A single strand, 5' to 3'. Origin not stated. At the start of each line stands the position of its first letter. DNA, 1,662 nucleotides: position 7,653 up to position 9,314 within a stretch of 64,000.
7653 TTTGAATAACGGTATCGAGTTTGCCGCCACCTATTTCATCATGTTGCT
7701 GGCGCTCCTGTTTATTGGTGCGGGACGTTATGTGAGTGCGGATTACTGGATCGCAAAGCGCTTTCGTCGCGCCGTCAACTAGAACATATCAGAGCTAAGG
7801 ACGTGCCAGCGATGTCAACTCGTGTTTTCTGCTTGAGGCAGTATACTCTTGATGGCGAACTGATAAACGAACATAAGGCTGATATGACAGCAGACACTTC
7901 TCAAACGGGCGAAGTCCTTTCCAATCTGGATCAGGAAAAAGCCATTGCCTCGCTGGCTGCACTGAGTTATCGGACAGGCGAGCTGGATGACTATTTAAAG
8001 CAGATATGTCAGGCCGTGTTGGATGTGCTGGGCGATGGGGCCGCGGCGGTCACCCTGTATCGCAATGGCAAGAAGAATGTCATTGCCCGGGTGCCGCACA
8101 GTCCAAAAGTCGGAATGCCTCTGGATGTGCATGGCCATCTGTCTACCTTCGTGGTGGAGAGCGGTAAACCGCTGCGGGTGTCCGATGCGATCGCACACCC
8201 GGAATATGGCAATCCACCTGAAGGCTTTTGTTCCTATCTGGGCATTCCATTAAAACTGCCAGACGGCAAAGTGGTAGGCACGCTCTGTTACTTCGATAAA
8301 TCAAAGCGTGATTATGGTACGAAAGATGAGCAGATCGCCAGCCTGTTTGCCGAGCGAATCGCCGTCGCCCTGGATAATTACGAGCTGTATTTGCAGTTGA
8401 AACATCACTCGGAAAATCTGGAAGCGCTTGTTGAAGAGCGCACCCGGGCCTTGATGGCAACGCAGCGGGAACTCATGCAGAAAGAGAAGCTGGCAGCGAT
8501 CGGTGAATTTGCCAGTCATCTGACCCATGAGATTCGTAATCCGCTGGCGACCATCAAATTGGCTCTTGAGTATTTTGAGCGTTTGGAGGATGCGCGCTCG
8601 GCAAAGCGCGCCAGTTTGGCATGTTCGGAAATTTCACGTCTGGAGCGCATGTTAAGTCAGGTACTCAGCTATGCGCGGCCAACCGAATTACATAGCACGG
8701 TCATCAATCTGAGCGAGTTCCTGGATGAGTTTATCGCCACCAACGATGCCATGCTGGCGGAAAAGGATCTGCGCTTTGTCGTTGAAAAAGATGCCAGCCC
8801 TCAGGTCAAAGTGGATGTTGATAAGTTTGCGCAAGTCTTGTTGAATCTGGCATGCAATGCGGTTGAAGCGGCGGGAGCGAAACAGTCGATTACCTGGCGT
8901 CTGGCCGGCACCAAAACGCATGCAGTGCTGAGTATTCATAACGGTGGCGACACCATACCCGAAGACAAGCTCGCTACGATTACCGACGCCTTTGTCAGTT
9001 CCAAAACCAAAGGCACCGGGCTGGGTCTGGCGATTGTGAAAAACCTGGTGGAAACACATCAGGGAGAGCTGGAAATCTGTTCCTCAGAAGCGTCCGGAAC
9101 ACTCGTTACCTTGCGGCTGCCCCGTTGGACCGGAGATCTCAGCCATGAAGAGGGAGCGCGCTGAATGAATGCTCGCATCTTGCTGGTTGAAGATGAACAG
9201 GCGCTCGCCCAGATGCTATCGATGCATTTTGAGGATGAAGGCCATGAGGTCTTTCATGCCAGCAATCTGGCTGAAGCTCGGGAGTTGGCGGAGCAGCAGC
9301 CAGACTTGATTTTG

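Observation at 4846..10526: Probable sigma54 control of the RiPP operon by the adjacent GAF-kinase/NtrC-type activator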

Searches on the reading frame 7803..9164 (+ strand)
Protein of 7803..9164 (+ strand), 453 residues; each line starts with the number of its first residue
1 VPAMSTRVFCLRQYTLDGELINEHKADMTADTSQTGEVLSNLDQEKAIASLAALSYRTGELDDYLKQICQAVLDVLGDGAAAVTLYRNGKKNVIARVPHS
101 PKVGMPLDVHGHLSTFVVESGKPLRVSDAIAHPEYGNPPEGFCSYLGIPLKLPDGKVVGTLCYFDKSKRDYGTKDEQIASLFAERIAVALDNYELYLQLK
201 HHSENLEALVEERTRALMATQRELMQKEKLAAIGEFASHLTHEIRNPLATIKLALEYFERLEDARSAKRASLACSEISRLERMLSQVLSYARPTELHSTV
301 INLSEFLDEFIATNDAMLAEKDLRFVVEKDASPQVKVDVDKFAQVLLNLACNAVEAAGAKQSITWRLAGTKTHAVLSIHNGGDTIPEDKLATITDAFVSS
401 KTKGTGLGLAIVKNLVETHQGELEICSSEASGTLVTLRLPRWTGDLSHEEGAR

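Call 3: search_protein_families(library=pfam, proteins=[window:7803-9164:+], max_evalue=0.01)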
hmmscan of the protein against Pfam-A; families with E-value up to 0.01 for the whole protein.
window:7803-9164:+ (453 aa): 8 families
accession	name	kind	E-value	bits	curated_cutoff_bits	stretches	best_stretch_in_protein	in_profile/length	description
PF02518.31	HATPase_c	-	8.2e-20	71.8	26.4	1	338-441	2-109/111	Histidine kinase-, DNA gyrase B-, and HSP90-like ATPase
PF01590.32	GAF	-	2.1e-14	54.7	22.4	1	61-190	2-133/133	GAF domain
PF13185.12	GAF_2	-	1.4e-11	45.2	28.6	1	60-191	3-136/136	GAF domain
PF00512.31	HisKA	-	1.7e-11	44.4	26.9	1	234-294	3-64/66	His Kinase A (phospho-acceptor) domain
PF13492.12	GAF_3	-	5.9e-08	33.6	27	1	60-192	1-129/129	GAF domain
PF14501.12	HATPase_c_5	-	0.00025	21.3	22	1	343-429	7-92/102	GHKL domain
PF13581.12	HATPase_c_2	-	0.00031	21.2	27.4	1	350-438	40-126/127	Histidine kinase-like ATPase domain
PF11849.14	DUF3369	-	0.0072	17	27.2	0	160-198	130-167/168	Domain of unknown function (DUF3369)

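Call 46: search_protein_families(library=ncbifam, proteins=[window:7812-9164:+], max_evalue=0.001)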
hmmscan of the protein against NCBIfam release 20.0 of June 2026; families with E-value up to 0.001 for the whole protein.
window:7812-9164:+ (450 aa): 78 families (the best 25 are shown)
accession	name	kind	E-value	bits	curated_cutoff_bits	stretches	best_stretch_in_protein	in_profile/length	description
NF008468.0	PRK11360.1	equivalog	3.4e-48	164.5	646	1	213-438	379-608/616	two-component system sensor histidine kinase AtoS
NF007688.0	PRK10364.1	equivalog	1.2e-47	162.7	479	1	215-438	225-451/460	two-component system sensor histidine kinase ZraS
NF053867.1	SprKinKinDBac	equivalog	8.1e-31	107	775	1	217-437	271-496/500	sporulation kinase KinD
TIGR02966.1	phoR_proteo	equivalog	3.8e-30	105.1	334.2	1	208-434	91-331/333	phosphate regulon sensor histidine kinase PhoR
NF008312.0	PRK11100.1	equivalog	6.1e-30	104.5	356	1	212-438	237-474/477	two-component system sensor histidine kinase CreC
NF033092.0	HK_WalK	equivalog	1.3e-28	99.9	725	1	231-437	373-593/594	cell wall metabolism sensor histidine kinase WalK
NF046044.1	PnpS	equivalog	4.8e-27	95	400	1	231-437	171-390/390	two-component system histidine kinase PnpS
NF038348.1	T2SS_HK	subfamily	1.1e-25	90.2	450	2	276-437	410-572/574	histidine kinase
NF033091.0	HK_VanS_ACDEFG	equivalog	1.4e-25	90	400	1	232-437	76-293/293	vancomycin resistance histidine kinase VanS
NF052574.1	HisKinEspCMyxo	equivalog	1.8e-24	85.9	1200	1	217-438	404-637/785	serine histidine kinase EspC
NF010411.0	PRK13837.1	equivalog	2.4e-24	85.4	647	1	216-440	436-677/828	two-component system VirA-like sensor kinase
NF040691.1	MtrAB_MtrB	equivalog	7e-24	84.7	450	1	218-442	258-496/507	MtrAB system histidine kinase MtrB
NF011874.0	PRK15347.1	equivalog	1.3e-23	83.1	852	1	191-437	361-613/921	two component system sensor kinase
NF047794.1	HisKinPtgB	equivalog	3.2e-23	81.9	1000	1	194-435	403-652/656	two-component system sensor histidine kinase PgtB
NF047497.1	HK_LIC_12097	equivalog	8.6e-23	80.6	500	1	215-433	135-361/367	LIC_12097 family sensor histidine kinase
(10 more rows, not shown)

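Call 60: search_solved_structures(query=A2, max_evalue=0.01, show_alignments=0)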
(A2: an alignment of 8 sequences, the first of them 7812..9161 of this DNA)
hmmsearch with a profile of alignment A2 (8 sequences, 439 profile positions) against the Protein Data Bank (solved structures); distinct sequences matched with E-value up to 0.01: 78 (the best 60 are shown).
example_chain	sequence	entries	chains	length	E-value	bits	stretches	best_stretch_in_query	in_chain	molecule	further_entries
9jfj_A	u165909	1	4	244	1.1e-46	162.7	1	209-436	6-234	Sensor histidine kinase ZraS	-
3a0r_A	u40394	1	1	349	3.6e-33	118.2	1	211-436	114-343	Sensor protein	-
3d36_A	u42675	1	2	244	7.5e-32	113.8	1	220-438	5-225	Sporulation kinase B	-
4i5s_A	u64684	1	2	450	8.1e-27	97.2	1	231-437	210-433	Putative histidine kinase CovS; VicK-like protein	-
5c93_A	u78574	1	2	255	3.1e-24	88.7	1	231-436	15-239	Histidine kinase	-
4u7n_A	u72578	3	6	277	3.8e-24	88.4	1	231-436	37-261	Histidine protein kinase sensor protein | Histidine kinase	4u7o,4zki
9p6i_A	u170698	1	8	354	2e-21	79.5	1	219-437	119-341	histidine kinase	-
8u4x_A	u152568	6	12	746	1e-20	77.1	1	227-436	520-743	histidine kinase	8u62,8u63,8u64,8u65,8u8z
6paj_A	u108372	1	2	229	1.9e-20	76.2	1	231-437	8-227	Sensor protein SrrB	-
5idj_A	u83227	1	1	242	1.3e-19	73.4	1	220-437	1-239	Histidine kinase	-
3a0t_A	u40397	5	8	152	2e-19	72.9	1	300-436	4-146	Sensor protein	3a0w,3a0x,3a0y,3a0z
8a3u_A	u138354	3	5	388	2.3e-19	72.7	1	211-437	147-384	Putative Sensory box protein,Sensor protein FixL | Putative Sensory box protein,Putative Sensory box protein,Sensor protein FixL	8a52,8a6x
8a7f_A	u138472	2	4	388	2.3e-19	72.7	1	211-437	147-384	Putative Sensory box protein,Sensor protein FixL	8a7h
4gcz_A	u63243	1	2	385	2.4e-19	72.6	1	211-437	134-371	Blue-light photoreceptor, Sensor protein fixL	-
8vc9_A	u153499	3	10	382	9.2e-19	70.7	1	210-431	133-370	Leptospira virulence regulator B (LvrB) | histidine kinase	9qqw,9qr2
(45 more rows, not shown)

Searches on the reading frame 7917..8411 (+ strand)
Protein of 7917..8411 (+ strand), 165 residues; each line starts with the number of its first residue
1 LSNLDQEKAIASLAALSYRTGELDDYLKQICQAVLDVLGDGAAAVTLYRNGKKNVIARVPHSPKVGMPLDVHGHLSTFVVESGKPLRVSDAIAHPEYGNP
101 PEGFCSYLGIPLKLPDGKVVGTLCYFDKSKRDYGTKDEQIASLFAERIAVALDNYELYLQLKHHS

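Call 59: find_homologous_proteins(query=window:7917-8411:+, max_evalue=0.00001)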
Query window:7917-8411:+ (165 aa): 2 proteins with E <= 0.00001 among 257 candidates.
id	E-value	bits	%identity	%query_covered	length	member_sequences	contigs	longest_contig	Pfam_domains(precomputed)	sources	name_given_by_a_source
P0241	2.5e-61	224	74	87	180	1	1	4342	PF13185.13,PF01590.33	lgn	-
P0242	9.5e-51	190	54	95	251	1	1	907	PF13185.13,PF01590.33,PF13492.13,PF00512.32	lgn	-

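Call 68: predict_structure(alignment_id=A3)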
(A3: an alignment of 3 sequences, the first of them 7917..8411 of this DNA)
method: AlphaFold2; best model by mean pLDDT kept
length: 165 residues; sequences in the alignment: 3
mean_pLDDT: 77.7   pTM: 0.77
mean pLDDT of the five models: 77.7, 49.2, 47.5, 45.8, 43.2
residues with pLDDT >= 90: 12; 70-90: 108; 50-70: 42; < 50: 3
segments of 3 or more residues with pLDDT < 50: none
pLDDT, mean of each block of 10 residues (from residue 1): 64 66 83 86 86 84 60 73 80 68 83 88 88 84 89 73 52
secondary structure, 60 per line:
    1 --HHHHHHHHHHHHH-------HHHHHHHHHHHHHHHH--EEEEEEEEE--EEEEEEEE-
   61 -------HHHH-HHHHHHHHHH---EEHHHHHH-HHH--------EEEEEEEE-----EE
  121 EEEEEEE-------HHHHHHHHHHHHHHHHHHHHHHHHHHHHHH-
elements in order: H3-15 H23-38 E41-49 E52-59 H68-71 H73-82 H88-93 E106-113 E119-127 H135-164

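Call 70: fold_search(model_id=the predicted structure, library=pdb)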
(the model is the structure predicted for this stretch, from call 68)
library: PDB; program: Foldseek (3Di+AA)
matches with E <= 10: 1391; with E <= 0.001: 389
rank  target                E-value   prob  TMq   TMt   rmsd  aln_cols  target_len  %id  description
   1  3ci6_B                3.8e-08  1.00  0.74  0.73   4.4       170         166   16  Crystal structure of the GAF domain from Acinetobacter phosphoenolpyruvate-protein phosphotransferase (released 2008-05-13)
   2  3ci6_A                1.6e-07  1.00  0.75  0.78   3.6       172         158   17  Crystal structure of the GAF domain from Acinetobacter phosphoenolpyruvate-protein phosphotransferase (released 2008-05-13)
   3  4mmn_B                2.8e-07  1.00  0.58  0.67   8.1       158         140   16  Structural and biochemical analysis of type II free methionine-R-sulfoxide reductase from Thermoplasma acidophilum (released 2014-08-06)
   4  3trc                  5.4e-07  1.00  0.76  0.75   4.4       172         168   19  Structure of the GAF domain from a phosphoenolpyruvate-protein phosphotransferase (ptsP) from Coxiella burnetii (released 2011-09-28)
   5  3p01_A                6.1e-07  1.00  0.71  0.67   3.5       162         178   14  Crystal structure of two-component response regulator from Nostoc sp. PCC 7120 (released 2010-10-06)
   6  3oov_A                6.1e-07  1.00  0.64  0.65   4.8       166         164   18  Crystal structure of a methyl-accepting chemotaxis protein, residues 122 to 287 (released 2010-09-08)
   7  4our_A                7.3e-07  1.00  0.70  0.28   5.2       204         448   12  Crystal structure of Arabidopsis thaliana phytochrome B photosensory module (released 2014-07-16)
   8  2y79_B                7.7e-07  1.00  0.67  0.75   3.4       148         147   22  STRUCTURE OF THE FIRST GAF DOMAIN E87A MUTANT OF MYCOBACTERIUM TUBERCULOSIS DOSS (released 2011-02-16)
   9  4ynr_B                8.2e-07  1.00  0.60  0.68   4.2       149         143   23  DosS GAFA Domain Reduced CO Bound Crystal Structure (released 2016-02-24)
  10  2w3e_B                9.9e-07  1.00  0.65  0.73   3.6       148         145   22  Oxidized structure of the first GAF domain of Mycobacterium tuberculosis DosS (released 2009-03-10)
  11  9itf_A                9.9e-07  1.00  0.71  0.26   5.4       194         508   13  Cryo-EM structure of full-length phyB(Y276H)-PIF6beta complex (released 2025-06-04)
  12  4mn7_A                9.9e-07  1.00  0.59  0.65   4.2       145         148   15  Structural and biochemical analysis of type II free methionine-R-sulfoxide reductase from Thermoplasma acidophilum (released 2014-08-06)
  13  6ptx_A                1.0e-06  1.00  0.70  0.27   7.0       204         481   13  Dark, 100K, PCM Myxobacterial Phytochrome, P2, Wild Type, (released 2019-10-09)
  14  9iuz_A                1.0e-06  1.00  0.69  0.27   5.6       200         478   12  Constitutively active mutant(Y276H) of Arabidopsis phytochrome B(phyB) in complex with phytochrome-interacting factor  (released 2024-10-02)
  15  4mmn_A                1.4e-06  1.00  0.65  0.75   4.2       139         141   16  Structural and biochemical analysis of type II free methionine-R-sulfoxide reductase from Thermoplasma acidophilum (released 2014-08-06)
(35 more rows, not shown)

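Call 86: search_protein_representatives(protein=window:7917-8411:+)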
Query: 165 residues. Proteins with E-value up to 0.001 (for the whole library): 7411; up to 1e-10: 1437; up to 1e-30: 28. The best 150 are listed.
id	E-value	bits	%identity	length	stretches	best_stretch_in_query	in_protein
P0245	8.9e-84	295.3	65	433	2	3-165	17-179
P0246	3.0e-48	179.8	35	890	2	6-162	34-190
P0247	3.2e-48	179.7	28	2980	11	55-160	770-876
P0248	4.0e-43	163.1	26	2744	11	11-159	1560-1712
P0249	8.2e-42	158.9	27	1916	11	22-164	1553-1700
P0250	6.9e-40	152.6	29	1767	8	83-162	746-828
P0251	1.4e-39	151.6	28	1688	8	78-161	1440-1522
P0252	2.3e-39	150.9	28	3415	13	16-164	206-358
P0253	1.1e-38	148.7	46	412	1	6-160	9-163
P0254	7.6e-37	142.7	28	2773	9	26-158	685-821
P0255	8.9e-37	142.5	47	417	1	8-164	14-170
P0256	1.0e-36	142.3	26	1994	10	80-162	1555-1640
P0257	4.6e-35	136.9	43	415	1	6-161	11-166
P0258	1.4e-34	135.3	29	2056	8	77-159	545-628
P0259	1.6e-34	135.1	45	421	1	12-163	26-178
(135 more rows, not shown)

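Call 89: search_solved_structures(query=A3, max_evalue=10, show_alignments=3)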
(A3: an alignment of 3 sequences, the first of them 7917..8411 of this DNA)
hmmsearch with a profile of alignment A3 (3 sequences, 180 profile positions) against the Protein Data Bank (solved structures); distinct sequences matched with E-value up to 10: 15.
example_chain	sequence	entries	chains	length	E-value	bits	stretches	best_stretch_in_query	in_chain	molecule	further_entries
4mcw_A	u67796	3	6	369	0.00024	23.9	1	38-167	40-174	Metal dependent phosphohydrolase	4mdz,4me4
2y79_A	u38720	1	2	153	0.00086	22.1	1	81-164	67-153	REDOX SENSOR HISTIDINE KINASE RESPONSE REGULATOR DEVS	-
2w3d_A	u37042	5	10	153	0.00093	22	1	81-164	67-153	TWO COMPONENT SENSOR HISTIDINE KINASE DEVS (GAF FAMILY PROTEIN)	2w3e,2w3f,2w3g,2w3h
4ynr_A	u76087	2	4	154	0.00094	21.9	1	81-164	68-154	Redox sensor histidine kinase response regulator DevS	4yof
2y8h_A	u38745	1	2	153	0.001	21.9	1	81-164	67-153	TWO COMPONENT SENSOR HISTIDINE KINASE DEVS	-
8w26_A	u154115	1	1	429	0.044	16.5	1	105-168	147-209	histidine kinase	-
3trc_A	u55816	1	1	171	0.056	16.2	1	77-145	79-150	Phosphoenolpyruvate-protein phosphotransferase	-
2vzw_A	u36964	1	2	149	0.073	15.8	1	82-163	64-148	PROBABLE HISTIDINE KINASE RESPONSE REGULATOR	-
2zmf_A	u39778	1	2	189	0.17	14.6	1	78-167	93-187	cAMP and cAMP-inhibited cGMP 3',5'-cyclic phosphodiesterase 10A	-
4zmu_A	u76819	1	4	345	0.23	14.2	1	83-134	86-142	diguanylate cyclase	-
2lb5_A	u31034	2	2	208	0.26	14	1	105-166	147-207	Sensor histidine kinase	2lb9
3gxv_A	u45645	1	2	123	0.57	12.9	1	77-169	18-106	Replicative DNA helicase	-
9e78_1H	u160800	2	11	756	1.6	11.4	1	112-157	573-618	RIB72A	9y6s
2k2n_A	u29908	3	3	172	1.8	11.3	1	105-158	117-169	Sensor protein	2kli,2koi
9e2g_0A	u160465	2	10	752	1.8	11.2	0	114-156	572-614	EF-hand domain-containing family member C2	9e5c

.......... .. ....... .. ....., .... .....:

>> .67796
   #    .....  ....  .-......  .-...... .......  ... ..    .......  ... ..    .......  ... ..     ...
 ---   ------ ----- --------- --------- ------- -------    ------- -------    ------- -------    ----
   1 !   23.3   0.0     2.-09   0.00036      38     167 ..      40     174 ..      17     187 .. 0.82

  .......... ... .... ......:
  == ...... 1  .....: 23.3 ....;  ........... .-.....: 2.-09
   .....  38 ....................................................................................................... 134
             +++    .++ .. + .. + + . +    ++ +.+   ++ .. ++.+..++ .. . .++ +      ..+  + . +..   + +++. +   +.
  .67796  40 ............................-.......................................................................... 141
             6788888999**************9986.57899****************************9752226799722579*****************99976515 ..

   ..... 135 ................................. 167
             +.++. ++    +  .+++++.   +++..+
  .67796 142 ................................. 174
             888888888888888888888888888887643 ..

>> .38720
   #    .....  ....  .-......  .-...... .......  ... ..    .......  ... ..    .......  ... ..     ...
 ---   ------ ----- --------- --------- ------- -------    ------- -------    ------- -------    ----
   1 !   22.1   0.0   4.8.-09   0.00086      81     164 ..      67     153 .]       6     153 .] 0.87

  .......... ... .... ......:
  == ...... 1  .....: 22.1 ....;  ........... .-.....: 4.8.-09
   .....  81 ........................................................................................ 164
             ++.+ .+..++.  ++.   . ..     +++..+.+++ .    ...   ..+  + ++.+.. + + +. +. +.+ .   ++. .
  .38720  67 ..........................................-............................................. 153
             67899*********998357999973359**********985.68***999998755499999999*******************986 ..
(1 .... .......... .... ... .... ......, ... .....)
